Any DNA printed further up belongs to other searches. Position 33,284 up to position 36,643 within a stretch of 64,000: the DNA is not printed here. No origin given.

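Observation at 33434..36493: Hook protein of ~1019 aa carries three copies of a ~55-aa module that also occurs once in the flagellin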

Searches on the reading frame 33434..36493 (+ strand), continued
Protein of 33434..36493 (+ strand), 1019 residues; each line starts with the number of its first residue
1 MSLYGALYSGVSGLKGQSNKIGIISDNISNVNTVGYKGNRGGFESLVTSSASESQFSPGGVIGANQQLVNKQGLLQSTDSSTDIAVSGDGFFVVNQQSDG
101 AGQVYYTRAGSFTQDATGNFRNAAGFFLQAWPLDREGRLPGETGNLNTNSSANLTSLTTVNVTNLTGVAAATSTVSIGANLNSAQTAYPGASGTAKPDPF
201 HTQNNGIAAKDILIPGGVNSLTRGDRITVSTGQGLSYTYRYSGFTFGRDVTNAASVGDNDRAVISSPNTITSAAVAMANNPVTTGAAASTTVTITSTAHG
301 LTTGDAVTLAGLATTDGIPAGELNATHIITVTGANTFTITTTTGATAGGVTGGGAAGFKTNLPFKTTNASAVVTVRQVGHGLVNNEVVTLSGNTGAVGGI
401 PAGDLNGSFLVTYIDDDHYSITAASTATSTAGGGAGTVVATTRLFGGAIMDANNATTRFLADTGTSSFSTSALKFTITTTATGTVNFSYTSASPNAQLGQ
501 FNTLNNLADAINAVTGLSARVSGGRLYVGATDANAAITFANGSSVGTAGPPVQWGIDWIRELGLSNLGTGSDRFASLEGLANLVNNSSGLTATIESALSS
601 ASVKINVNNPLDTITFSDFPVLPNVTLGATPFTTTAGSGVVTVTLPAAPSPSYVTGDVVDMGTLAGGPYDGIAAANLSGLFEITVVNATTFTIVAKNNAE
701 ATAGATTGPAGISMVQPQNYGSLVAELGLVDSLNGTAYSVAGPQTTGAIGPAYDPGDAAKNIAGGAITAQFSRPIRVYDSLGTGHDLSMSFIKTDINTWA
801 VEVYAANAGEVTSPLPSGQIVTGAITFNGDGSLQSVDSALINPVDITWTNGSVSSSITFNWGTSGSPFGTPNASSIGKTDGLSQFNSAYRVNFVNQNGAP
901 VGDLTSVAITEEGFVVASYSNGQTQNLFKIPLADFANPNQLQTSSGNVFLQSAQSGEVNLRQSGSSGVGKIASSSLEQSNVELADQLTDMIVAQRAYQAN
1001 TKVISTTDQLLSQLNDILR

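Call 11: find_homologous_proteins(query=window:33434-36493:+, max_evalue=0.00001)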
Query window:33434-36493:+ (1019 aa): 718 proteins with E <= 0.00001 among 8000 candidates; the best 120 are listed.
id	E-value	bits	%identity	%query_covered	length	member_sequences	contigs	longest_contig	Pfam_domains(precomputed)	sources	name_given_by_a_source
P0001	0.0e+0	2072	97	100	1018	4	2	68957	PF06429.19,PF00460.26,PF22692.2,PF07559.20,PF16190.12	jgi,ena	-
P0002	0.0e+0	1932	90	100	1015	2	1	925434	PF06429.19,PF00460.26,PF22692.2,PF07559.20,PF16190.12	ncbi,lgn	-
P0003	0.0e+0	1903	88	100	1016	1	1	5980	PF06429.19,PF00460.26,PF22692.2,PF07559.20,PF16190.12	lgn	-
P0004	0.0e+0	1902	88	100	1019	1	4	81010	PF06429.19,PF00460.26,PF22692.2,PF07559.20,PF16190.12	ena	-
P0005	0.0e+0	1863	88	100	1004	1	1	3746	PF06429.19,PF00460.26,PF22692.2,PF07559.20,PF16190.12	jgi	jgi:flagellar hook protein FlgE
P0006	0.0e+0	1854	86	100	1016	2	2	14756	PF06429.19,PF00460.26,PF22692.2,PF07559.20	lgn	-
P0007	0.0e+0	1834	86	100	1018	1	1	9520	PF06429.19,PF00460.26,PF22692.2,PF07559.20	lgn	-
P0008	0.0e+0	1828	85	100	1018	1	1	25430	PF06429.19,PF00460.26,PF22692.2,PF07559.20,PF16190.12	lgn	-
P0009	0.0e+0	1813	85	100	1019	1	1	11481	PF06429.19,PF00460.26,PF22692.2,PF07559.20,PF16190.12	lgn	-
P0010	0.0e+0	1803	85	100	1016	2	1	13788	PF06429.19,PF00460.26,PF22692.2,PF07559.20,PF16190.12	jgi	jgi:flagellar hook protein FlgE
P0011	0.0e+0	1798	84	100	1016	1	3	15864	PF06429.19,PF00460.26,PF22692.2,PF07559.20,PF16190.12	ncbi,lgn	-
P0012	0.0e+0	1798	85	100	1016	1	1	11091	PF06429.19,PF00460.26,PF22692.2,PF07559.20,PF16190.12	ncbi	-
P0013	0.0e+0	1789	84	100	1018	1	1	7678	PF06429.19,PF00460.26,PF22692.2,PF07559.20,PF16190.12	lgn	-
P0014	0.0e+0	1781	82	100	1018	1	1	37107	PF06429.19,PF00460.26,PF22692.2,PF07559.20,PF16190.12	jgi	jgi:flagellar hook protein FlgE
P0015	0.0e+0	1768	82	100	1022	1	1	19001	PF06429.19,PF00460.26,PF22692.2,PF07559.20,PF16190.12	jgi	jgi:flagellar hook protein FlgE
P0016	0.0e+0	1741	82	100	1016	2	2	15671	PF06429.19,PF00460.26,PF22692.2,PF07559.20,PF16190.12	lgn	-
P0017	0.0e+0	1728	80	100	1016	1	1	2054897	PF06429.19,PF00460.26,PF22692.2,PF07559.20,PF16190.12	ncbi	ncbi:MAG: flagellar hook-basal body complex protein [Rickettsiales bacterium]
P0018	0.0e+0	1698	81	100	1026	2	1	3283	PF06429.19,PF00460.26,PF22692.2,PF07559.20,PF16190.12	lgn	-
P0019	0.0e+0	1672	79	100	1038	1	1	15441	PF06429.19,PF00460.26,PF22692.2,PF07559.20,PF16190.12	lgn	-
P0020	0.0e+0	1589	76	100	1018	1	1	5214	PF06429.19,PF00460.26,PF22692.2,PF07559.20,PF16190.12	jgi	jgi:flagellar hook protein FlgE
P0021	0.0e+0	1554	74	100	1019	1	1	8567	PF06429.19,PF00460.26,PF22692.2,PF07559.20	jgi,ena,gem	-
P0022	0.0e+0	1548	74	100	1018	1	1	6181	PF06429.19,PF00460.26,PF22692.2,PF07559.20,PF16190.12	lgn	-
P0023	0.0e+0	1540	73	100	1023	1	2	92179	PF06429.19,PF00460.26,PF22692.2,PF07559.20,PF16190.12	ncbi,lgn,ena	-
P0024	0.0e+0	1529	74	100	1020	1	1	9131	PF06429.19,PF00460.26,PF22692.2,PF07559.20,PF16190.12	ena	-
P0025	0.0e+0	1527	73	100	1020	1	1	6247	PF06429.19,PF00460.26,PF22692.2,PF07559.20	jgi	jgi:flagellar hook protein FlgE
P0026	0.0e+0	1520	71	100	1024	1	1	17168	PF06429.19,PF00460.26,PF22692.2,PF07559.20,PF16190.12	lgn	-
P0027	0.0e+0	1508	69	72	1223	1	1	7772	PF06429.19,PF00460.26,PF22692.2,PF07559.20,PF16190.12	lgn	-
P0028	0.0e+0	1477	68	72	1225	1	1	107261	PF06429.19,PF00460.26,PF22692.2,PF07559.20,PF16190.12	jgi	-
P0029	0.0e+0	1424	68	100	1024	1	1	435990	PF06429.19,PF00460.26,PF22692.2,PF07559.20,PF16190.12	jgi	jgi:flagellar hook protein FlgE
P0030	0.0e+0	1352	83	72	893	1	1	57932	PF06429.19,PF07559.20,PF16190.12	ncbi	-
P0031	0.0e+0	1313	65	100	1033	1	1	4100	PF06429.19,PF00460.26,PF22692.2,PF07559.20,PF16190.12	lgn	-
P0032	0.0e+0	1290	63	100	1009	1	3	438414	PF06429.19,PF00460.26,PF22692.2,PF16190.12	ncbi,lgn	-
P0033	0.0e+0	1264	62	100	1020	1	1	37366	PF06429.19,PF00460.26,PF22692.2,PF07559.20,PF16190.12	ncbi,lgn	-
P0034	0.0e+0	1248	56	72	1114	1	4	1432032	PF06429.19,PF00460.26,PF22692.2,PF07559.20,PF16190.12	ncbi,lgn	-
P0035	0.0e+0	1248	56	72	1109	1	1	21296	PF06429.19,PF00460.26,PF22692.2,PF16190.12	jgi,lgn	-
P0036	0.0e+0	1247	56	72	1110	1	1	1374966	PF06429.19,PF00460.26,PF22692.2,PF16190.12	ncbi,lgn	ncbi:MAG: flagellar hook-basal body complex protein [Rickettsiales bacterium]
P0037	0.0e+0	1224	56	72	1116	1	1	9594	PF06429.19,PF00460.26,PF22692.2,PF07559.20,PF16190.12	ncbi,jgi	jgi:flagellar hook-basal body protein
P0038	0.0e+0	1215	56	72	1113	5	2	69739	PF06429.19,PF00460.26,PF22692.2,PF07559.20,PF16190.12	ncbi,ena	-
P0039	0.0e+0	1186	60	42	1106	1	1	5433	PF06429.19,PF00460.26,PF22692.2,PF07559.20,PF16190.12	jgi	-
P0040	0.0e+0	1175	56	73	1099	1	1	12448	PF06429.19,PF00460.26,PF22692.2,PF16190.12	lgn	-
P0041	0.0e+0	1147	57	100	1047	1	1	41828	PF06429.19,PF00460.26,PF22692.2,PF07559.20,PF16190.12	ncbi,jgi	jgi:flagellar hook-basal body protein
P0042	0.0e+0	1128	57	100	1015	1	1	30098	PF06429.19,PF00460.26,PF22692.2,PF07559.20,PF16190.12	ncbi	-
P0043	0.0e+0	1119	57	64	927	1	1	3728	PF06429.19,PF00460.26,PF22692.2,PF07559.20,PF16190.12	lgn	-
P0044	0.0e+0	1117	54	73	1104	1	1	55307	PF06429.19,PF00460.26,PF22692.2,PF07559.20,PF16190.12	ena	-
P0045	0.0e+0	1110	57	100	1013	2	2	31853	PF06429.19,PF00460.26,PF22692.2,PF16190.12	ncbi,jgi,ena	jgi:flagellar hook protein FlgE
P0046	0.0e+0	1108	53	73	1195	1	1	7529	PF06429.19,PF00460.26,PF22692.2,PF07559.20,PF16190.12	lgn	-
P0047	0.0e+0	1093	56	100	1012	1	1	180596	PF06429.19,PF00460.26,PF22692.2,PF16190.12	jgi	-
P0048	0.0e+0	1088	54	100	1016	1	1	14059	PF06429.19,PF00460.26,PF22692.2,PF07559.20,PF16190.12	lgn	-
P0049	0.0e+0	1082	57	65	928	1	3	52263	PF06429.19,PF00460.26,PF22692.2,PF07559.20,PF16190.12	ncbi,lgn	-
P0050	0.0e+0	1081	52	81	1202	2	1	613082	PF06429.19,PF00460.26,PF22692.2,PF12195.15,PF07559.20,PF16190.12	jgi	jgi:flagellar hook protein FlgE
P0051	0.0e+0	1081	45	75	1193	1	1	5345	PF06429.19,PF00460.26,PF22692.2,PF07559.20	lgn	-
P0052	0.0e+0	1077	59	61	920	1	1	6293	PF06429.19,PF00460.26,PF22692.2,PF07559.20,PF16190.12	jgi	jgi:flagellar hook protein FlgE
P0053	0.0e+0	1068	55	100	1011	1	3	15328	PF06429.19,PF00460.26,PF22692.2,PF07559.20,PF16190.12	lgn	-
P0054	0.0e+0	1061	55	64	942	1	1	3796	PF06429.19,PF00460.26,PF22692.2,PF07559.20,PF16190.12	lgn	-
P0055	0.0e+0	1061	59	34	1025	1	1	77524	PF06429.19,PF00460.26,PF22692.2,PF07559.20,PF16190.12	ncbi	-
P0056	0.0e+0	1059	50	58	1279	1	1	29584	PF06429.19,PF00460.26,PF22692.2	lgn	-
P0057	0.0e+0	1058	58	64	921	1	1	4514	PF06429.19,PF00460.26,PF22692.2,PF07559.20,PF16190.12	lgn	-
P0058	0.0e+0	1049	47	74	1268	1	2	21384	PF06429.19,PF00460.26,PF22692.2,PF16190.12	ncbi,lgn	-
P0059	0.0e+0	1049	64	30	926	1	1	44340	PF06429.19,PF00460.26,PF22692.2,PF07559.20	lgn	-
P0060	0.0e+0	1048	57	61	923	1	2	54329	PF06429.19,PF00460.26,PF22692.2,PF07559.20,PF16190.12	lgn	-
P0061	0.0e+0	1043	55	63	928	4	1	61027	PF06429.19,PF00460.26,PF22692.2,PF07559.20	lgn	-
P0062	0.0e+0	1043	57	61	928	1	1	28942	PF06429.19,PF00460.26,PF22692.2,PF07559.20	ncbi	-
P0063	0.0e+0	1042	57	61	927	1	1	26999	PF06429.19,PF00460.26,PF22692.2,PF07559.20,PF16190.12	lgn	-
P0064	0.0e+0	1040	56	61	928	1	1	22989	PF06429.19,PF00460.26,PF22692.2,PF07559.20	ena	-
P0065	0.0e+0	1036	52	67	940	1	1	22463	PF06429.19,PF00460.26,PF22692.2,PF07559.20,PF16190.12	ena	-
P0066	0.0e+0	1035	53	100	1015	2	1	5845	PF06429.19,PF00460.26,PF22692.2,PF07559.20,PF16190.12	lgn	-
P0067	0.0e+0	1032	46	74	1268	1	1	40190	PF06429.19,PF00460.26,PF22692.2,PF16190.12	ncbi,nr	ncbi:MAG: flagellar hook-basal body complex protein [Alphaproteobacteria bacterium]|nr:flagellar hoo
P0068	0.0e+0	1031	60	35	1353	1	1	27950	PF06429.19,PF00460.26,PF22692.2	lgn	-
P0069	0.0e+0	1028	53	100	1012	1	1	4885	PF06429.19,PF00460.26,PF22692.2,PF07559.20,PF16190.12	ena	-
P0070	0.0e+0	1027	53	35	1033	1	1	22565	PF06429.19,PF00460.26,PF22692.2,PF07559.20,PF16190.12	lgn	-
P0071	0.0e+0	1017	55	61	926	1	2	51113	PF06429.19,PF00460.26,PF22692.2,PF07559.20,PF16190.12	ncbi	-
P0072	0.0e+0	1013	55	65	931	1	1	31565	PF06429.19,PF00460.26,PF22692.2,PF07559.20,PF16190.12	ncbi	-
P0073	0.0e+0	1012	62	35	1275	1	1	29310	PF06429.19,PF00460.26,PF22692.2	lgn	-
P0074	0.0e+0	1012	60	35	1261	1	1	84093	PF06429.19,PF00460.26,PF22692.2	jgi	jgi:flagellar hook protein FlgE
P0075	1.5e-298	1011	59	35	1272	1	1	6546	PF06429.19,PF00460.26,PF22692.2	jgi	-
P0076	7.5e-298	1009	53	100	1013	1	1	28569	PF06429.19,PF00460.26,PF22692.2,PF12195.15,PF07559.20,PF16190.12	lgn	-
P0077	8.0e-297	1006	54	63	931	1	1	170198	PF06429.19,PF00460.26,PF22692.2,PF07559.20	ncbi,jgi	-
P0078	2.7e-296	1004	55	61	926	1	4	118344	PF06429.19,PF00460.26,PF22692.2,PF07559.20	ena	-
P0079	8.9e-296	1002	56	35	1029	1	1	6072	PF06429.19,PF00460.26,PF22692.2,PF07559.20,PF16190.12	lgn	-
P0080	1.0e-295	1002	58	34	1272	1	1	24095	PF06429.19,PF00460.26,PF22692.2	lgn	-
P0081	1.1e-292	992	53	64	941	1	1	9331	PF06429.19,PF00460.26,PF22692.2,PF07559.20,PF16190.12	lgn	-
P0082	2.7e-291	987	53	64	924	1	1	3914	PF06429.19,PF00460.26,PF22692.2,PF07559.20,PF16190.12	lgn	-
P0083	2.3e-290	984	55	61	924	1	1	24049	PF06429.19,PF00460.26,PF22692.2,PF12195.15,PF07559.20,PF16190.12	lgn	-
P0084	3.8e-290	984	53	61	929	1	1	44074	PF06429.19,PF00460.26,PF22692.2,PF07559.20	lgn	-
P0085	6.8e-290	983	61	30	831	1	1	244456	PF06429.19,PF00460.26,PF22692.2,PF07559.20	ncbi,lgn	-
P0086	1.7e-289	981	53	61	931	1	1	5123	PF06429.19,PF00460.26,PF22692.2,PF07559.20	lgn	-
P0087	6.9e-288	976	53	100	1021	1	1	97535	PF06429.19,PF00460.26,PF22692.2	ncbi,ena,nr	ncbi:MAG: flagellar hook-basal body complex protein [Alphaproteobacteria bacterium]|nr:flagellar hoo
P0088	2.4e-285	968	49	40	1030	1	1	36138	PF06429.19,PF00460.26,PF22692.2,PF07559.20,PF16190.12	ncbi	-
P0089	1.9e-284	965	59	30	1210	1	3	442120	PF06429.19,PF00460.26,PF22692.2,PF07559.20,PF16190.12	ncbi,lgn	-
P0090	6.2e-281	953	67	30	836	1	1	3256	PF06429.19,PF00460.26,PF22692.2,PF07559.20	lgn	-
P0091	3.7e-280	950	63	30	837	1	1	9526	PF06429.19,PF00460.26,PF22692.2,PF07559.20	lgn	-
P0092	7.9e-280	949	58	36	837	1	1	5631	PF06429.19,PF00460.26,PF22692.2,PF07559.20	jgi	jgi:flagellar hook protein FlgE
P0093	7.8e-277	939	52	34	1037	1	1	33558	PF06429.19,PF00460.26,PF22692.2,PF07559.20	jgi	-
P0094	1.1e-276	939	61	30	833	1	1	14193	PF06429.19,PF00460.26,PF22692.2,PF07559.20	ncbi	-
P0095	1.7e-276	938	55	61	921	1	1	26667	PF06429.19,PF00460.26,PF22692.2,PF07559.20,PF16190.12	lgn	-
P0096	2.2e-273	928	56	35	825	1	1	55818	PF06429.19,PF00460.26,PF22692.2,PF07559.20,PF16190.12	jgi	-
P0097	4.2e-272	924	45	100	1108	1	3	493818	PF06429.19,PF00460.26,PF22692.2,PF07559.20,PF16190.12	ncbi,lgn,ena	-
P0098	1.8e-271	922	61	30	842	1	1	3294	PF06429.19,PF00460.26,PF22692.2,PF07559.20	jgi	jgi:flagellar hook-basal body protein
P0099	5.4e-271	920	54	34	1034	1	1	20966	PF06429.19,PF00460.26,PF22692.2,PF07559.20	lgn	-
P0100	2.4e-269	915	55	32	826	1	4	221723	PF06429.19,PF00460.26,PF22692.2,PF07559.20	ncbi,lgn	ncbi:MAG: flagellar hook-basal body complex protein [Alphaproteobacteria bacterium]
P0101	2.9e-269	914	63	30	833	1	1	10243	PF06429.19,PF00460.26,PF22692.2,PF07559.20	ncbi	-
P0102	3.9e-269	914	60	35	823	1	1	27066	PF06429.19,PF00460.26,PF22692.2,PF07559.20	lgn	-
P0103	4.5e-269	914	65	30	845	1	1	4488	PF06429.19,PF00460.26,PF22692.2,PF07559.20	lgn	-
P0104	6.2e-269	913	49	41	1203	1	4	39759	PF06429.19,PF00460.26,PF22692.2,PF07559.20,PF16190.12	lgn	-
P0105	1.4e-268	912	46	100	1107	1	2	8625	PF06429.19,PF00460.26,PF22692.2,PF07559.20,PF16190.12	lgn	-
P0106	9.8e-268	909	47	74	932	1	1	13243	PF06429.19,PF00460.26,PF22692.2,PF07559.20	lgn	-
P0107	1.2e-267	909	63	30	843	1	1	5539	PF06429.19,PF00460.26,PF22692.2,PF07559.20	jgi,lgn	-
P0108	1.3e-266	906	56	36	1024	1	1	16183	PF06429.19,PF00460.26,PF22692.2,PF07559.20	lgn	-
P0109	2.9e-266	904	49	63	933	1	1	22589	PF06429.19,PF00460.26,PF22692.2,PF07559.20,PF16190.12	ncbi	-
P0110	5.3e-265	900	66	30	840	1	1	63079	PF06429.19,PF00460.26,PF22692.2,PF07559.20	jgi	-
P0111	7.4e-263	893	66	30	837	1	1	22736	PF06429.19,PF00460.26,PF22692.2,PF07559.20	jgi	jgi:flagellar hook protein FlgE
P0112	3.5e-261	888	48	63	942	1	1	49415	PF06429.19,PF00460.26,PF22692.2,PF07559.20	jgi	-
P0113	3.6e-260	884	50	61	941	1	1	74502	PF06429.19,PF00460.26,PF22692.2,PF07559.20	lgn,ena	-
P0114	8.1e-260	883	51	64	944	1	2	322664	PF06429.19,PF00460.26,PF22692.2,PF07559.20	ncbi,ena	-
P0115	2.0e-259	882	49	100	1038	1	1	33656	PF06429.19,PF00460.26,PF22692.2,PF07559.20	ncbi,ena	-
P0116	9.5e-259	880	55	33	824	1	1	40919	PF06429.19,PF00460.26,PF22692.2,PF07559.20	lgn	-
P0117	1.1e-258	879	50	63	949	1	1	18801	PF06429.19,PF00460.26,PF22692.2,PF07559.20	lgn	-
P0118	2.4e-258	878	60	33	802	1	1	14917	PF06429.19,PF00460.26,PF22692.2,PF07559.20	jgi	jgi:flagellar hook protein FlgE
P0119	2.8e-258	878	61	30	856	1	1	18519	PF06429.19,PF00460.26,PF22692.2,PF07559.20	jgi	jgi:flagellar hook protein FlgE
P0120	4.6e-258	877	59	34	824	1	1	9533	PF06429.19,PF00460.26,PF22692.2,PF07559.20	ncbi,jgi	jgi:flagellar hook protein FlgE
